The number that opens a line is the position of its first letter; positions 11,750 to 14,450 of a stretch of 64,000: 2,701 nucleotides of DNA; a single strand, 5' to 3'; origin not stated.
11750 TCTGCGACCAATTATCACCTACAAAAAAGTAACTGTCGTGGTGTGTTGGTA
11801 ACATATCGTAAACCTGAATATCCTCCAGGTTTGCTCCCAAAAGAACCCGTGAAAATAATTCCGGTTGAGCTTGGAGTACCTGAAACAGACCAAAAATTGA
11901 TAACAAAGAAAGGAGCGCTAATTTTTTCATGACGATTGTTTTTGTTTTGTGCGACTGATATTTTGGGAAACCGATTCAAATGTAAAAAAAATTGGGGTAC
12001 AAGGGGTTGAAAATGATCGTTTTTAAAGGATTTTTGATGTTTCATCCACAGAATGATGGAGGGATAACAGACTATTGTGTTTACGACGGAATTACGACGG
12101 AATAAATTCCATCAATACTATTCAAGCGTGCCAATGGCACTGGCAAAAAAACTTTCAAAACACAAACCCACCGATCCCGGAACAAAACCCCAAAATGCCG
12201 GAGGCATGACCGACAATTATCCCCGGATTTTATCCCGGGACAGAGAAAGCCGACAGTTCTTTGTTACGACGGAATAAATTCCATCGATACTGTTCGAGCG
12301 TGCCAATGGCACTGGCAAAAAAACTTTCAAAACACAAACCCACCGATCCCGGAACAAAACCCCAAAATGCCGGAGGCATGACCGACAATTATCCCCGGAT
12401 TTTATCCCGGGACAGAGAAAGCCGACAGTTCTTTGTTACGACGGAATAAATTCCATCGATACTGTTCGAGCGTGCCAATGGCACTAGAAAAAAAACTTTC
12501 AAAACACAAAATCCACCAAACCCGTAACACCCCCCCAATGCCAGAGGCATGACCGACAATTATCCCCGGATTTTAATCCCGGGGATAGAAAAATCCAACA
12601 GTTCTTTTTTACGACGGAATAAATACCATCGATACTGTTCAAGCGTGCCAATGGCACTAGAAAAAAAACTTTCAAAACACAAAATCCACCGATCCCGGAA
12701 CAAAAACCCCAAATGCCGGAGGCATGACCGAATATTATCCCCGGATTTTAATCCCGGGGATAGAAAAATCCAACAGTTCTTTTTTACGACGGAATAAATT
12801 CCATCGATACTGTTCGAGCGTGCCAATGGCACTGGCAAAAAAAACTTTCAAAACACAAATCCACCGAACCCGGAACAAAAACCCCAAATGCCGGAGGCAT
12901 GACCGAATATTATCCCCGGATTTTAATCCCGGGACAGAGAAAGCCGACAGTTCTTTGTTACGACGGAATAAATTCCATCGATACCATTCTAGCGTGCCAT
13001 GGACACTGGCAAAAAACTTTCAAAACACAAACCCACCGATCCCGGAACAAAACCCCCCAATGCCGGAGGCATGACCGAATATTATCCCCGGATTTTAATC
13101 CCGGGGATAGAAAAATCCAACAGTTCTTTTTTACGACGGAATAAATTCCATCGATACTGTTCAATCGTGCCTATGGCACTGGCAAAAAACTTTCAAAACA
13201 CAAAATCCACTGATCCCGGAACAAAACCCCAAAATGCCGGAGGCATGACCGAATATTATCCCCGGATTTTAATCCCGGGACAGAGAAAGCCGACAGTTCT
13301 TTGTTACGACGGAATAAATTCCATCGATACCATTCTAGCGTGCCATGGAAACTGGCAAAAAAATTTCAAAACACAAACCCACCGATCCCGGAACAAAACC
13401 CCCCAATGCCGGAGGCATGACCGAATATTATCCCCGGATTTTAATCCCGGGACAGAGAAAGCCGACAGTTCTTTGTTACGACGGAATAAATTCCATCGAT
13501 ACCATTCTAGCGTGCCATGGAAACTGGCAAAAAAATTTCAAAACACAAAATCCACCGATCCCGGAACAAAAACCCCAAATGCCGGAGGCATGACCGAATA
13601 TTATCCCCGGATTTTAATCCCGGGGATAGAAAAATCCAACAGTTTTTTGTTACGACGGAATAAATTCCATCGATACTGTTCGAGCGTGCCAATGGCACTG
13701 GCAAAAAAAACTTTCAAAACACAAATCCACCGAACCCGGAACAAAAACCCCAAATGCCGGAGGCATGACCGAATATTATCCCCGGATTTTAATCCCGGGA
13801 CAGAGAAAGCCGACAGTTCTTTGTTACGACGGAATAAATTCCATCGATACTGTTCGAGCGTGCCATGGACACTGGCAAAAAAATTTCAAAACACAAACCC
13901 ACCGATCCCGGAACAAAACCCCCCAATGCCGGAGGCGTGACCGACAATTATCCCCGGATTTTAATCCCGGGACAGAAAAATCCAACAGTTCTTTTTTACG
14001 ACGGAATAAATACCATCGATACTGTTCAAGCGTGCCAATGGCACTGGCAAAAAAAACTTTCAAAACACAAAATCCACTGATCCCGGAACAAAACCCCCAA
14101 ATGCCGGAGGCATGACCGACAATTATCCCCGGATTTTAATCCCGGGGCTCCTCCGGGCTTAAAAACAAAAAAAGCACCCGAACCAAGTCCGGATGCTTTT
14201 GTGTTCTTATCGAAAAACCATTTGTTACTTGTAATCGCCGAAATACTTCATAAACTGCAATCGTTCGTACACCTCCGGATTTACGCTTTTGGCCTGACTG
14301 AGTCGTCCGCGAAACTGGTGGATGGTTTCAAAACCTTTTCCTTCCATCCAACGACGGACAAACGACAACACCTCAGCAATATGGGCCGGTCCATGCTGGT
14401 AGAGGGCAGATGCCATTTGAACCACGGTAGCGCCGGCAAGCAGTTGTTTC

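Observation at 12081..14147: Twelve tandem ~173-bp hairpin-bearing non-coding units between an operon terminator and a T9SS-cargo promoter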

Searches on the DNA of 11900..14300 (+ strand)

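Call 5: search_rna_families(source=window, start=11900, end=14300, threshold=evalue, max_evalue=10)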
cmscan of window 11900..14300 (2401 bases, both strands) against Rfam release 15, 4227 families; matches with E-value up to 10: 5.
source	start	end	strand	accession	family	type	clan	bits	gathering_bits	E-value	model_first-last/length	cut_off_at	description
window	14160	14276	-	RF00121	MicC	Gene; sRNA;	-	23.4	90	1.7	1-123/123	no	MicC RNA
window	12082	12265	-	RF02376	antisense_SR1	Gene; sRNA;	-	17.3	45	2.1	1-210/210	no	SR1 sRNA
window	14096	14201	+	RF02901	AaHKsRNA41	Gene; sRNA;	-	17.2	97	0.59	1-187/187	no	Aggregatibacter sRNA 41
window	14161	14202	-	RF00489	ctRNA_p42d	Gene; antisense;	-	16.9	50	4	1-46/46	no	ctRNA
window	12466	12556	+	RF00706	mir-263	Gene; miRNA;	CL00093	16.1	51.3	2.2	1-86/86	no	mir-263 microRNA precursor family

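Call 30: search_dna_similar(query=window:13131-13649:+, collection=plasmids, mode=distant, max_evalue=0.01)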
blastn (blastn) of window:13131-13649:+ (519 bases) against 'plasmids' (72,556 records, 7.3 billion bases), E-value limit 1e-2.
No match.

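Call 31: search_dna_similar(query=window:13131-13649:+, collection=phages, mode=distant, max_evalue=0.01)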
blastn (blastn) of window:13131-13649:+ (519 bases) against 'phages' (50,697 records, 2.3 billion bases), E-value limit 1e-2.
No match.

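Call 50: search_rna_families(sources=[L016, L017, L018, L019, L020, L021, L022, L023, L024, L025, L026, L027, L029, L030, L031, L032, L013, L014, L015], threshold=gathering)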
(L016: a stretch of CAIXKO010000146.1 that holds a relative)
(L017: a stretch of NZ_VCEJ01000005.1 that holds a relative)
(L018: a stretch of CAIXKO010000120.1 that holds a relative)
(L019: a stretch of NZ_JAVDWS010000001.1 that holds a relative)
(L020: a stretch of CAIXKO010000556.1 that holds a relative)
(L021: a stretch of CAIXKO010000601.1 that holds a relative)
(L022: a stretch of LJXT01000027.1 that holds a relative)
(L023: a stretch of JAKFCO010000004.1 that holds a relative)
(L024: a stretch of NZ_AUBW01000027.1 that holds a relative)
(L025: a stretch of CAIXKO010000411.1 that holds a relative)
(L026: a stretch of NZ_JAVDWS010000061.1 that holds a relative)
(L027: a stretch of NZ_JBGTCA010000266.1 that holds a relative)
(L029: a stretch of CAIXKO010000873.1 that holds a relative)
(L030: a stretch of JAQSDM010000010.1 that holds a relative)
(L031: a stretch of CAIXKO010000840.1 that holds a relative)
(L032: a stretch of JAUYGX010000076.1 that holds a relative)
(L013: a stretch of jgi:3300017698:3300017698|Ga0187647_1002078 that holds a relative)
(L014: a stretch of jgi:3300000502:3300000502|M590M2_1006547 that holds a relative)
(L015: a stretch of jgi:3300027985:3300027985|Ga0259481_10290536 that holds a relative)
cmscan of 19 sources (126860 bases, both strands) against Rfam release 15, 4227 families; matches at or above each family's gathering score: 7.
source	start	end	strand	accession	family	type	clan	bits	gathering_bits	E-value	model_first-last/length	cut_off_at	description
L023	4930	5002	+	RF00005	tRNA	Gene; tRNA;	CL00001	68.8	29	1.3e-12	1-71/71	no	tRNA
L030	4788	4860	+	RF00005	tRNA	Gene; tRNA;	CL00001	68.8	29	1.3e-12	1-71/71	no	tRNA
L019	623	670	+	RF01687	Acido-Lenti-1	Gene; sRNA;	-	37.4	37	0.00014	1-46/46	no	Acido-Lenti-1 RNA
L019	6323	6370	+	RF01687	Acido-Lenti-1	Gene; sRNA;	-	37.4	37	0.00014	1-46/46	no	Acido-Lenti-1 RNA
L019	6734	6781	+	RF01687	Acido-Lenti-1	Gene; sRNA;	-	37.4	37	0.00014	1-46/46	no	Acido-Lenti-1 RNA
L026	3447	3494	+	RF01687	Acido-Lenti-1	Gene; sRNA;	-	37.4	37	0.00014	1-46/46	no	Acido-Lenti-1 RNA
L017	7679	7727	-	RF01687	Acido-Lenti-1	Gene; sRNA;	-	37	37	0.00018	1-46/46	no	Acido-Lenti-1 RNA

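Call 53: search_rna_families(source=window, start=13300, end=13660, threshold=evalue, max_evalue=10, show_alignments=4)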
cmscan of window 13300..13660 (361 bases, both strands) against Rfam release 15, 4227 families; matches with E-value up to 10: 6.
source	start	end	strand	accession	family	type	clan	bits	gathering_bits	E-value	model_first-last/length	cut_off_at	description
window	13405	13451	-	RF01687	Acido-Lenti-1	Gene; sRNA;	-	19.5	37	0.028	1-46/46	no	Acido-Lenti-1 RNA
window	13578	13624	-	RF01687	Acido-Lenti-1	Gene; sRNA;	-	19.5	37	0.028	1-46/46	no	Acido-Lenti-1 RNA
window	13537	13573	+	RF01376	CRISPR-DR63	Gene; CRISPR;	CL00015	16.9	37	5.3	1-37/37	no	CRISPR RNA direct repeat element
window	13393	13453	-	RF01394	isrK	Gene; sRNA;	-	12.1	50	3.4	1-77/77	no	isrK Hfq binding RNA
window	13568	13637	-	RF01394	isrK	Gene; sRNA;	-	10.5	50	8.8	1-77/77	no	isrK Hfq binding RNA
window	13443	13639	-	RF01681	P4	Gene; sRNA;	-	8.4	37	8.4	1-215/215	no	Pseudomonas sRNA P4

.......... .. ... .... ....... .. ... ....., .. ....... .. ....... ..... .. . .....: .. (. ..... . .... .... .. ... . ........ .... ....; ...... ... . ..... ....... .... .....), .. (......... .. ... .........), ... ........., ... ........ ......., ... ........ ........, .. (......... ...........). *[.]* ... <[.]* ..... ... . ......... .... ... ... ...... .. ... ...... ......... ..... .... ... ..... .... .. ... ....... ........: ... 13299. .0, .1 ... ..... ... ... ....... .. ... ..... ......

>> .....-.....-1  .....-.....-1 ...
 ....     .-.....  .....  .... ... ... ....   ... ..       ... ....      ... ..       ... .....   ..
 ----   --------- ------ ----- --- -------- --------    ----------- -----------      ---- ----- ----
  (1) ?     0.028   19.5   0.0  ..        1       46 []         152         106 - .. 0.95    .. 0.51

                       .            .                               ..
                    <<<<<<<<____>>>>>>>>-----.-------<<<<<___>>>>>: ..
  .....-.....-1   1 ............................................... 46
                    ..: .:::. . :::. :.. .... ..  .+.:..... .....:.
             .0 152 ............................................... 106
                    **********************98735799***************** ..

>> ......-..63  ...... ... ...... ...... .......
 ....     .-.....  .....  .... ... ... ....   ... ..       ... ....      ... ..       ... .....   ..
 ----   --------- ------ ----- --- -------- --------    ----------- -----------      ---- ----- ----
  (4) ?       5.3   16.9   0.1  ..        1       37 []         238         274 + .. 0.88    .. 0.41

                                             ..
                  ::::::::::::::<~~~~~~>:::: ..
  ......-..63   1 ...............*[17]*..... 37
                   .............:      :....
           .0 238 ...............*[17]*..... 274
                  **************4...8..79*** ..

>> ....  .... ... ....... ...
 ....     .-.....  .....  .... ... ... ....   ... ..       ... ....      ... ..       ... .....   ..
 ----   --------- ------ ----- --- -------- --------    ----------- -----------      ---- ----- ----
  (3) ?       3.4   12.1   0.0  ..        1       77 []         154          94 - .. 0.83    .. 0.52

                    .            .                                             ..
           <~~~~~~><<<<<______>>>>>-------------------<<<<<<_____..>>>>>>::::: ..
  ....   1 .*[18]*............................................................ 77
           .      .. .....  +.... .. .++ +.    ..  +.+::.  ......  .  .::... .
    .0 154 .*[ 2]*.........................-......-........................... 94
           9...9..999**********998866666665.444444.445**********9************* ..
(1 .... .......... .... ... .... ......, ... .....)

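Call 88: build_rna_model(alignment_id=A3, structure=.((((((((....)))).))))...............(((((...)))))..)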
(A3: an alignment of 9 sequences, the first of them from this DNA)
Model R1 built from alignment A3 (9 sequences, 52 columns); structure: as given.
model positions 50; base pairs 13; branch points 1; effective number of sequences 4.43; information 1.106 bits per position. Calibrated on 0.2 Mb of random sequence (short: E-values are rough).
structure used (alignment columns):
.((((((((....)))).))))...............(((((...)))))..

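Call 89: search_with_rna_model(model_id=R1, sources=[window, L001, L003, L005, L011, L013, L014, L015, L016, L017, L018, L019, L020, L021, L022, L023, L024, L025, L026, L027, L028, L029, L030, L031, L032, L033], max_evalue=1, make_alignment=true)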
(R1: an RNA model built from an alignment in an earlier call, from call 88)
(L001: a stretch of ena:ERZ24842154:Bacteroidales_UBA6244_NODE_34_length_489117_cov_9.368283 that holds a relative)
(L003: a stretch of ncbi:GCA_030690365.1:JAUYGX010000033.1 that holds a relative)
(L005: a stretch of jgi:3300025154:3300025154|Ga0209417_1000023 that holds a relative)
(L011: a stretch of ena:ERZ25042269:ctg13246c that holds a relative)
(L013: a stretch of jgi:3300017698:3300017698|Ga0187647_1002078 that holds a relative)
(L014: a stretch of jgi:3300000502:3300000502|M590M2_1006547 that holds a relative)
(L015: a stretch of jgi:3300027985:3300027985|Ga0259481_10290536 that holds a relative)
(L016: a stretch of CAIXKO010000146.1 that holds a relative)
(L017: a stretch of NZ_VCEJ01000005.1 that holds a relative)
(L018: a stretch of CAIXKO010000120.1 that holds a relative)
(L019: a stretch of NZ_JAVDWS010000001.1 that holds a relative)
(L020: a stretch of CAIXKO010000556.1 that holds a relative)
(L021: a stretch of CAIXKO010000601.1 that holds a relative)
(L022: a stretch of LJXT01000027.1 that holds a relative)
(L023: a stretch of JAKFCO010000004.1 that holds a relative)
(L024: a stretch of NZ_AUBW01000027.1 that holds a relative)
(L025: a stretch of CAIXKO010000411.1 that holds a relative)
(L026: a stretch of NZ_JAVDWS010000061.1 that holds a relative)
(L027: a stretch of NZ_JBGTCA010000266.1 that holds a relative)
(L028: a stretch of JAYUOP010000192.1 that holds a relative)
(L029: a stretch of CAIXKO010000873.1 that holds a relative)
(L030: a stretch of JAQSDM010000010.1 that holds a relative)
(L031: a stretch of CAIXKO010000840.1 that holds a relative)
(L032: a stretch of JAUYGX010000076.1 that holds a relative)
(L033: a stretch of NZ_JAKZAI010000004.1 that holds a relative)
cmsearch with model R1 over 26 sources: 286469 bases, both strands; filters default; matches with E-value up to 1: 90.
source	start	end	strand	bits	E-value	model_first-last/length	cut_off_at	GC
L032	3746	3795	-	75.3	2.1e-17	1-50/50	no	0.56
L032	3885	3934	-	75.3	2.1e-17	1-50/50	no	0.56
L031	4140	4189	+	74.9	2.7e-17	1-50/50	no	0.6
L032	4173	4222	-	73.2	7.6e-17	1-50/50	no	0.58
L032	4026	4075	-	72.4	1.2e-16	1-50/50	no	0.52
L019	622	671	+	71.9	1.7e-16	1-50/50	no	0.5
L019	6322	6371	+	71.9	1.7e-16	1-50/50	no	0.5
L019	6733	6782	+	71.9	1.7e-16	1-50/50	no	0.5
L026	3446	3495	+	71.9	1.7e-16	1-50/50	no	0.5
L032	4313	4362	-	71.7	1.9e-16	1-50/50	no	0.52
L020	71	121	-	69.5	7.1e-16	1-50/50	no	0.61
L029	350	400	+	69.5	7.1e-16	1-50/50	no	0.61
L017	7678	7728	-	69.1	9.5e-16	1-50/50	no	0.55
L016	367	417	-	68.7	1.2e-15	1-50/50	no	0.61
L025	913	963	-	67.9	1.9e-15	1-50/50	no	0.59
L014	664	712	+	66.7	3.9e-15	1-50/50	no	0.51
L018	66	116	-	66.6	4.3e-15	1-50/50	no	0.57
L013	98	146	+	66.4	4.8e-15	1-50/50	no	0.51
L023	5266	5315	+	65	1.1e-14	1-50/50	no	0.48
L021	5059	5109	-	61.5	9.1e-14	1-50/50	no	0.59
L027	1324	1373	-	55.5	3.6e-12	1-50/50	no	0.44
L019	187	258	+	50.5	7.1e-11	1-50/50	no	0.5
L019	5013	5084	+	50.5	7.1e-11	1-50/50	no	0.5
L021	4992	5041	+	45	2e-09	1-50/50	no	0.54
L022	6226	6275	+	42.8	7.6e-09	1-50/50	no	0.42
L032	3819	3868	+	41.5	1.7e-08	1-50/50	no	0.46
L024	2804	2852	+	40.8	2.4e-08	1-50/50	no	0.53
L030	6338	6385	+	40.7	2.7e-08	1-50/50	no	0.48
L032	4247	4296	+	40.7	2.7e-08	1-50/50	no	0.5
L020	4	53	+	40.3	3.5e-08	1-50/50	no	0.54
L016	300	349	+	40.1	3.8e-08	1-50/50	no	0.56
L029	418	467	-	40.1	3.8e-08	1-50/50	no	0.56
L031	4207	4256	-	39.7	4.9e-08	1-50/50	no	0.54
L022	6154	6202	+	38.8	8.7e-08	1-50/50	no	0.33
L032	3680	3729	+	35.8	5.2e-07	1-50/50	no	0.44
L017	7609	7658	+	35.7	5.6e-07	1-50/50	no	0.62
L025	847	896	+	33.9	1.6e-06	1-50/50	no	0.48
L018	1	48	+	33.8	1.7e-06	1-50/50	no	0.54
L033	7490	7511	+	27.6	7.4e-05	27-48/50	no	0.59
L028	1311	1367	+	26.9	0.00012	1-50/50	no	0.56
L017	7707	7740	+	25.5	0.00026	1-50/50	no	0.5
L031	4126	4161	-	25.3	0.00031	1-50/50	no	0.67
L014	590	638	-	23.6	0.00084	1-50/50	no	0.49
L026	3839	3878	+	23.3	0.001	1-50/50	no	0.5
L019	5898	5929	-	23.2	0.0011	1-50/50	no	0.47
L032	4054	4086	+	22.7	0.0014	1-50/50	no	0.48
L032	4201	4240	+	22.7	0.0015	1-50/50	no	0.47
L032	3913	3951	+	22.2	0.0019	1-50/50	no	0.49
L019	4993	5034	-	22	0.0022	1-50/50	no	0.4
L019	612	643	-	22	0.0022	1-50/50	no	0.41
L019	5491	5523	+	21.7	0.0027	1-50/50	no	0.58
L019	6308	6343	-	21.1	0.0037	1-50/50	no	0.39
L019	6712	6754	-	21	0.0039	1-50/50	no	0.42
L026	3431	3467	-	21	0.004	1-50/50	no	0.38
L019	176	208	-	20.6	0.0053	1-50/50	no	0.42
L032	3774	3800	+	20.4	0.0058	1-50/50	no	0.52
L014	557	594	+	20.1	0.0071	1-50/50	no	0.58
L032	4341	4367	+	17.9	0.027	1-50/50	no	0.48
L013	80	119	-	17.6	0.031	1-50/50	no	0.45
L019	5481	5512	-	17.5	0.034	1-50/50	no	0.47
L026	3829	3860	-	17.5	0.034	1-50/50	no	0.47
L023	5063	5098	+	16.4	0.064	1-50/50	no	0.39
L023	5218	5240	+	15.6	0.1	27-48/50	no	0.43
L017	7598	7630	-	15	0.15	1-50/50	no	0.58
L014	646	685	-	14.3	0.23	1-50/50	no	0.52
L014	546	578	-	14.2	0.25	1-50/50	no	0.48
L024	1716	1753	+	13.7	0.32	1-50/50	no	0.58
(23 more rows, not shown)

Alignment A4: 90 matches aligned to the model, 96 columns, each read 5' to 3' on its own strand. Consensus structure (alignment columns), stored with it:
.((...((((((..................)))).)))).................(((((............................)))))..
